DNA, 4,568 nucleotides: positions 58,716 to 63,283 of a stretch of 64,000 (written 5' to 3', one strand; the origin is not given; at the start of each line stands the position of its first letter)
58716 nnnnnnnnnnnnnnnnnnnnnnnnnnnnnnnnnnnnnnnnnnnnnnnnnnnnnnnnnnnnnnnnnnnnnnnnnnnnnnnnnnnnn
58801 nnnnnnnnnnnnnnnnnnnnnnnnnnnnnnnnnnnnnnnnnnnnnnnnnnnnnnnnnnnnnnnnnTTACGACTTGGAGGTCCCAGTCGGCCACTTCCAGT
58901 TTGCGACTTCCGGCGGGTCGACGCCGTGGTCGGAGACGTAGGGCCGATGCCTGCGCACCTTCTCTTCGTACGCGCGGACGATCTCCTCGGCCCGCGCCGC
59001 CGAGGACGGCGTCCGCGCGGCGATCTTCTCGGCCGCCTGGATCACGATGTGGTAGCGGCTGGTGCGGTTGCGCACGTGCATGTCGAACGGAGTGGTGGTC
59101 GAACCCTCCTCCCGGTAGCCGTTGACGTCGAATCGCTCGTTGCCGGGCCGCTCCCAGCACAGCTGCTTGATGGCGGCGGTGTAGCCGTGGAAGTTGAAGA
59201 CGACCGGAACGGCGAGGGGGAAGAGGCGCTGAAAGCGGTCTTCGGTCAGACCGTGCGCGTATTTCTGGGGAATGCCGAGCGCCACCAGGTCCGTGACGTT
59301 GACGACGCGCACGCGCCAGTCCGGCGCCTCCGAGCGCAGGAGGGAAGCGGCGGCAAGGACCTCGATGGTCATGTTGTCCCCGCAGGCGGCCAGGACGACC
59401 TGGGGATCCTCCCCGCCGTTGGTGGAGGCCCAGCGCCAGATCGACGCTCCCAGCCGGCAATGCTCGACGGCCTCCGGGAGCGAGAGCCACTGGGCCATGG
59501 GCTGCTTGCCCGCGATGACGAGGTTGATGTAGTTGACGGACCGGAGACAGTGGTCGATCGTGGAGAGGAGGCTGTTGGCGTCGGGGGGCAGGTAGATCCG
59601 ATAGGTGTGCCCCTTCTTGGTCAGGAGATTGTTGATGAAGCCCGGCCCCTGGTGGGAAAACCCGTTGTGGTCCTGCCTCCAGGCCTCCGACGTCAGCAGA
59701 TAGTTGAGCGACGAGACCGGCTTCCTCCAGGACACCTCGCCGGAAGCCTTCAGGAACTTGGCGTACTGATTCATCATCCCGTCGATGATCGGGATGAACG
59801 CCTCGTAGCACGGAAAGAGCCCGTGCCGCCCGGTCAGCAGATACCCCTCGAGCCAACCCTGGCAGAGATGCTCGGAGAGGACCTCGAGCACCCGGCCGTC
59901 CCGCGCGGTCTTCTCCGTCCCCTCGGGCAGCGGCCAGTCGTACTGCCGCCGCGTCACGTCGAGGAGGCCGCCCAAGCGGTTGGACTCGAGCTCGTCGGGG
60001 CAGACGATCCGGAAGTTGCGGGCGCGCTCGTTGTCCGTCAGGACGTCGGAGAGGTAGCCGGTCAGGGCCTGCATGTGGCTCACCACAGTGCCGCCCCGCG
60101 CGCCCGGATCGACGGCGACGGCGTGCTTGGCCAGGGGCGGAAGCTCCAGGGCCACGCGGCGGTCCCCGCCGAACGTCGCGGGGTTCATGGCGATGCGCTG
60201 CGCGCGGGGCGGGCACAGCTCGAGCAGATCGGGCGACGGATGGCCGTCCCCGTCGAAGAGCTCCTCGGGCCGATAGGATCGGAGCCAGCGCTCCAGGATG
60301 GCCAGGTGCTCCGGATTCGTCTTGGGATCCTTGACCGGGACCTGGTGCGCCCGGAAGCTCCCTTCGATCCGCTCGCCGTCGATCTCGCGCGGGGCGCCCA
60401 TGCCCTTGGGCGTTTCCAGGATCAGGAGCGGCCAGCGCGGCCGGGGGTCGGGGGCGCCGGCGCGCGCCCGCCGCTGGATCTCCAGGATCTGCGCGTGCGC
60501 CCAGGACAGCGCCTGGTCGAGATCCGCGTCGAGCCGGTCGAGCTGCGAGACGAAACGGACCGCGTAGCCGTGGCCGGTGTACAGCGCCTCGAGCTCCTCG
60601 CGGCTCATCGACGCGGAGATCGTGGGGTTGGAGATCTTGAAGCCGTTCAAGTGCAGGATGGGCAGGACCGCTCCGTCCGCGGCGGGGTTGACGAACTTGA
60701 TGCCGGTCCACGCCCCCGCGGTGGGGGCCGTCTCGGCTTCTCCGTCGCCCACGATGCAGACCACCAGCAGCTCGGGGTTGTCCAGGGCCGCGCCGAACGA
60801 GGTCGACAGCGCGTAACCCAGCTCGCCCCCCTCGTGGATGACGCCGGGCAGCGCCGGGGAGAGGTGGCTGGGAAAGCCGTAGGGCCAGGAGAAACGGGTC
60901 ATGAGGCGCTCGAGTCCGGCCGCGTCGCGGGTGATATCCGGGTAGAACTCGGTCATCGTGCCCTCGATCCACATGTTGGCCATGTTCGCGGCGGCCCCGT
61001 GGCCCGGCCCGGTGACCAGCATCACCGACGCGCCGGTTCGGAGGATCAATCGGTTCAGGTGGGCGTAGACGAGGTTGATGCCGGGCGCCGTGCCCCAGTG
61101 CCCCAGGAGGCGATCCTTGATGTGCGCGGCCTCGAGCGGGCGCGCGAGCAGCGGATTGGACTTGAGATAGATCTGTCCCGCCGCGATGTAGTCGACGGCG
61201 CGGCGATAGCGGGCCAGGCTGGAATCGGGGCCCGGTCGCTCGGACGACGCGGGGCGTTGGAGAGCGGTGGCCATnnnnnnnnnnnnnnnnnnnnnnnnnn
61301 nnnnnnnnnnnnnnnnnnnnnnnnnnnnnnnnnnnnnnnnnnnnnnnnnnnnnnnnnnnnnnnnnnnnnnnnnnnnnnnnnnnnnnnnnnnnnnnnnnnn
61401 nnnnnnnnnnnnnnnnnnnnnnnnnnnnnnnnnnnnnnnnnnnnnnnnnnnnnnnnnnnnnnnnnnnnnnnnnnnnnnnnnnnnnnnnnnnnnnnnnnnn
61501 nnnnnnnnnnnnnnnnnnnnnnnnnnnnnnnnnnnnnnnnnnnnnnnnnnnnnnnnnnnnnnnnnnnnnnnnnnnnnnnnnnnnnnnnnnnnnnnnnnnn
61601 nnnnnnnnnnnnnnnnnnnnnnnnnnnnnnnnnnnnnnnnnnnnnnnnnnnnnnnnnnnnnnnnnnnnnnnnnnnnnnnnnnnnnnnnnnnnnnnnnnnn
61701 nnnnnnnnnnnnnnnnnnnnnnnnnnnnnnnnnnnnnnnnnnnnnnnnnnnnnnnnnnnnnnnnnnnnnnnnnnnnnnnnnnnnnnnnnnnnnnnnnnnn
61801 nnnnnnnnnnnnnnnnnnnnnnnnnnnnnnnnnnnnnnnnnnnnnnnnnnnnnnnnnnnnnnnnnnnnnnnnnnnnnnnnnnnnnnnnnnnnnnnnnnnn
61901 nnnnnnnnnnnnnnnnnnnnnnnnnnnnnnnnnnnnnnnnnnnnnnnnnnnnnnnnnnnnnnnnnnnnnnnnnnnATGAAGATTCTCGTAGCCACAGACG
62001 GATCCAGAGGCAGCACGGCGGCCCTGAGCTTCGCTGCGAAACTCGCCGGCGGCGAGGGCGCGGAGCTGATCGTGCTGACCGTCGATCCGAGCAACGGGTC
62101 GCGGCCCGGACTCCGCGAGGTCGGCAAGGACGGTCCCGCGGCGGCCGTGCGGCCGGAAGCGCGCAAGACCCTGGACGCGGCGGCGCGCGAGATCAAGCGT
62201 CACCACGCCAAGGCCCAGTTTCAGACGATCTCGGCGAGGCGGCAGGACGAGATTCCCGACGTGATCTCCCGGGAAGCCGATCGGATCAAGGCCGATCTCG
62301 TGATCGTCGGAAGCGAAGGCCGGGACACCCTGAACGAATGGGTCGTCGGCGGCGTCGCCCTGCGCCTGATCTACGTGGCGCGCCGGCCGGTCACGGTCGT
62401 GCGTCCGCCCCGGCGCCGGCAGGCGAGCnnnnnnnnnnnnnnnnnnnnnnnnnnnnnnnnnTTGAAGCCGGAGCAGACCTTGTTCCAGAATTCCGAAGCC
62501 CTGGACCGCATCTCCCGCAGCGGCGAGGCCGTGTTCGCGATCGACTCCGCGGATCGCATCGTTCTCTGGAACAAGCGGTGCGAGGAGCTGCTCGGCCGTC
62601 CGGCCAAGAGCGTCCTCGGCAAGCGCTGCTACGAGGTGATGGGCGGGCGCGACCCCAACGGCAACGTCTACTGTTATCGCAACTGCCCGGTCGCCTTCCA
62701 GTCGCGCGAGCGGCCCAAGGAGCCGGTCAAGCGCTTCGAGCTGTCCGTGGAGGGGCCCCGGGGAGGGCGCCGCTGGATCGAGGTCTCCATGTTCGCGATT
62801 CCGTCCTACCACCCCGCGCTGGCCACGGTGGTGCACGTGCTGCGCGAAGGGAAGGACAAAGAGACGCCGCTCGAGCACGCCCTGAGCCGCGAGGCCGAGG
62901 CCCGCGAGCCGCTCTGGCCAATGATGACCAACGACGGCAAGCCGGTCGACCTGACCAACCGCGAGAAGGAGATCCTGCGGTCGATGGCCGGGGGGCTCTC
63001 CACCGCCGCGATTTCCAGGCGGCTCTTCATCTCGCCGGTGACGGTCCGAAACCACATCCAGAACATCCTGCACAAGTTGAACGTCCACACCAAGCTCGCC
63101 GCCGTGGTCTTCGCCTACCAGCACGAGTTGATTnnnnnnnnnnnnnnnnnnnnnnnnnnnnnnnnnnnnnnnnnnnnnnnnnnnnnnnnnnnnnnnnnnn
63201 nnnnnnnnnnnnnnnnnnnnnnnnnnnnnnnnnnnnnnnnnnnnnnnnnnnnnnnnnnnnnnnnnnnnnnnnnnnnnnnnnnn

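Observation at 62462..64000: Tandem receiver-less PAS-LuxR regulators with a conserved four-cysteine signature, candidate direct O2/redox sensors for the regulon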

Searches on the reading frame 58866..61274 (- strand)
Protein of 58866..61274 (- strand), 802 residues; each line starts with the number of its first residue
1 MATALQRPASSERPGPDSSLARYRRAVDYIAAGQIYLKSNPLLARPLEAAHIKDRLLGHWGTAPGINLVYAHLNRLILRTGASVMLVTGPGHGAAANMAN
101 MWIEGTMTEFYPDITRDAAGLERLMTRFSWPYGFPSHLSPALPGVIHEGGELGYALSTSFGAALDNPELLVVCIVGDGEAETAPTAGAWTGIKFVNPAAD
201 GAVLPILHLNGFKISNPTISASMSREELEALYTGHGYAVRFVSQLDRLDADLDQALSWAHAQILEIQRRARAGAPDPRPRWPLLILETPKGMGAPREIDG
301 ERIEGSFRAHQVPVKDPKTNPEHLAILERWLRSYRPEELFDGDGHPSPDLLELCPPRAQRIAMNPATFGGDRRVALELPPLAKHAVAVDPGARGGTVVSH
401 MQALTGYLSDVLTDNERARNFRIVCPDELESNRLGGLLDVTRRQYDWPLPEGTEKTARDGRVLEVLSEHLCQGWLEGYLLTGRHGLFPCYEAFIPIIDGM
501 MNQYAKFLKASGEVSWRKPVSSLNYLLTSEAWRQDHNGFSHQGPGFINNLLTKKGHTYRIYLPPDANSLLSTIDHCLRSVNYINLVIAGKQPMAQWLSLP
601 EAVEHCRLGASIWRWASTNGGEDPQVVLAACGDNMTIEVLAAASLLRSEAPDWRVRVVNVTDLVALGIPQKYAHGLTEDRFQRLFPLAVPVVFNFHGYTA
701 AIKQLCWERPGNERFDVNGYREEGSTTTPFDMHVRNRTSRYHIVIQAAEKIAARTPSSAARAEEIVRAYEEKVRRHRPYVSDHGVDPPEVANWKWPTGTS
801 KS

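Call 8: search_protein_families(library=pfam, proteins=[window:58866-61274:-], max_evalue=0.1)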
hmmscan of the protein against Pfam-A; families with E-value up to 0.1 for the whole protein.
window:58866-61274:- (802 aa): 5 families
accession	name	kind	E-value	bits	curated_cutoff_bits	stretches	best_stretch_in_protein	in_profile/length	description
PF09364.15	XFP_N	-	1.3e-139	465.5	23.7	1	20-370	10-362/364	XFP N-terminal domain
PF03894.20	XFP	-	1.9e-78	262.7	22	1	403-579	2-177/177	D-xylulose 5-phosphate/D-fructose 6-phosphate phosphoketolase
PF09363.15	XFP_C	-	1.3e-75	253.7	23.4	1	590-795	1-202/202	XFP C-terminal domain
PF02775.26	TPP_enzyme_C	-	0.0017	18.6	21.9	1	150-179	28-57/151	Thiamine pyrophosphate enzyme, C-terminal TPP binding domain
PF14604.12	SH3_9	-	0.043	14.1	30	0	462-488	20-44/49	Variant SH3 domain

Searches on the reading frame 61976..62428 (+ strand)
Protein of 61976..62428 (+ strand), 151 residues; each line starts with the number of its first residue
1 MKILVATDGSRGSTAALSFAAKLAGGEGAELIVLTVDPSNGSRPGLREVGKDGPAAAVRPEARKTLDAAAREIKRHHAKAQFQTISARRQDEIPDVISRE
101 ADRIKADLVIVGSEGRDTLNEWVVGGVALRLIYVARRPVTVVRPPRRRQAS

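Call 8: search_protein_families(library=pfam, proteins=[window:61976-62428:+], max_evalue=0.1)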
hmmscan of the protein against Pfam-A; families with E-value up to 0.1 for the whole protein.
window:61976-62428:+ (151 aa): 1 family
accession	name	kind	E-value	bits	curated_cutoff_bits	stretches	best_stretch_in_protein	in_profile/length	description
PF00582.32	Usp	-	1.1e-23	84.8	24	1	2-143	4-141/141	Universal stress protein family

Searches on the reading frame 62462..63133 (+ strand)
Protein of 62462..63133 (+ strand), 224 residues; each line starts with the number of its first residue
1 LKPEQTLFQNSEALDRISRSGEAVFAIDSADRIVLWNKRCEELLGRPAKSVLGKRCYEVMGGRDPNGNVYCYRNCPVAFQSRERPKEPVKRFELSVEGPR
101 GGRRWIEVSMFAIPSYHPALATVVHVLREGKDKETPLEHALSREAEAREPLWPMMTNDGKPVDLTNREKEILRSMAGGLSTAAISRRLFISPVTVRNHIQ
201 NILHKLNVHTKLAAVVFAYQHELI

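Call 8: search_protein_families(library=pfam, proteins=[window:62462-63133:+], max_evalue=0.1)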
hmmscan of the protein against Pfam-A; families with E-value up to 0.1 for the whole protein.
window:62462-63133:+ (224 aa): 11 families
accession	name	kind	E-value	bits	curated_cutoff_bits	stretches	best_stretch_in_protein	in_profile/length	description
PF00196.25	GerE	-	3.9e-18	65.3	23.5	1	164-218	3-57/57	Bacterial regulatory proteins, luxR family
PF00989.32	PAS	-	1.8e-08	34.8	22.6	1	20-110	10-93/113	PAS fold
PF13426.13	PAS_9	-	2.7e-06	28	27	1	23-125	3-96/103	PAS domain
PF08448.16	PAS_4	-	0.0001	22.9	23.1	1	19-63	3-47/110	PAS fold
PF13188.13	PAS_8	-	0.00063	20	21.8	1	21-65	11-52/65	PAS domain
PF08281.18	Sigma70_r4_2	-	0.00073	19.6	25.7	1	164-205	11-53/54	Sigma-70, region 4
PF12860.13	PAS_7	-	0.0026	18.3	27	1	23-70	7-55/115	PAS fold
PF13556.12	HTH_30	-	0.0092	16.2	27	1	178-209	12-43/59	PucR C-terminal helix-turn-helix domain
PF13384.12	HTH_23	-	0.015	15.5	24.6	1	171-200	10-39/50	Homeodomain-like domain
PF08279.18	HTH_11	-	0.056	13.8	25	0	171-202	8-39/55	HTH domain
PF24820.1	Diguanyl_cycl_sensor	-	0.082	13.3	28.1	0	22-55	7-40/109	Diguanylate cyclase-like sensor domain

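Call 48: search_protein_families(library=ncbifam, proteins=[window:62462-63133:+], max_evalue=0.01)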
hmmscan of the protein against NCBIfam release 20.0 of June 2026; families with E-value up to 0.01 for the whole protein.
window:62462-63133:+ (224 aa): 24 families
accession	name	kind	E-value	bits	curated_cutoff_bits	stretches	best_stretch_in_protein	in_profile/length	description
NF047785.1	respo_reg_MadR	equivalog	1e-13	51.2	300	1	157-224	142-209/209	MadR family response regulator transcription factor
TIGR03020.2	EpsA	equivalog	5e-12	46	170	1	161-217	188-244/247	XrtB/PEP-CTERM-associated transcriptional regulator EpsA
NF007505.1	PRK10100.1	equivalog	9.9e-12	45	250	1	160-220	141-201/204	biofilm master transcriptional regulator CsgD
NF007935.0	PRK10651.1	equivalog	1.5e-11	43.9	250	1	160-222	152-214/216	two-component system response regulator NarL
NF007708.0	PRK10403.1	equivalog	6.4e-11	42.1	343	1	164-220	154-210/215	nitrate/nitrite response regulator protein NarP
NF041232.1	BagY_FevT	exception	9.2e-10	37.9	700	1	163-211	296-344/367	LuxR family transcriptional regulator BagY/FevT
NF052366.1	photon_PedR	equivalog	1.3e-09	38.1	120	1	163-221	2-60/74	photosynthetic electron transport-dependent transcriptional regulator PedR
NF007403.0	PRK09935.1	equivalog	1.4e-08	34.6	271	1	157-224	143-210/210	fimbria biosynthesis transcriptional regulator FimZ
TIGR03541.1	reg_near_HchA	equivalog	6e-08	32.5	215.6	1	161-220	169-228/232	PA1136 family autoinducer-binding transcriptional regulator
NF011896.0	PRK15369.1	equivalog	8.9e-08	32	242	1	157-216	143-202/211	two component system response regulator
NF052445.1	RespRegMctR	equivalog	9.7e-08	31.7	300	1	159-223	140-204/205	two-component system response regulator MctR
NF003420.0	PRK04841.1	equivalog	5.5e-07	28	537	1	163-218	838-893/903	HTH-type transcriptional regulator MalT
TIGR00229.1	sensory_box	domain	3.5e-06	27.2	22.9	1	19-115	13-102/126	PAS domain S-box protein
NF007685.0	PRK10360.1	equivalog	2.3e-05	24.3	258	1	162-211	136-185/196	response regulator transcription factor UhpA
NF047402.1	TransRegVisN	equivalog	8.7e-05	21.9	250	1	160-224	182-246/246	transcriptional regulator VisN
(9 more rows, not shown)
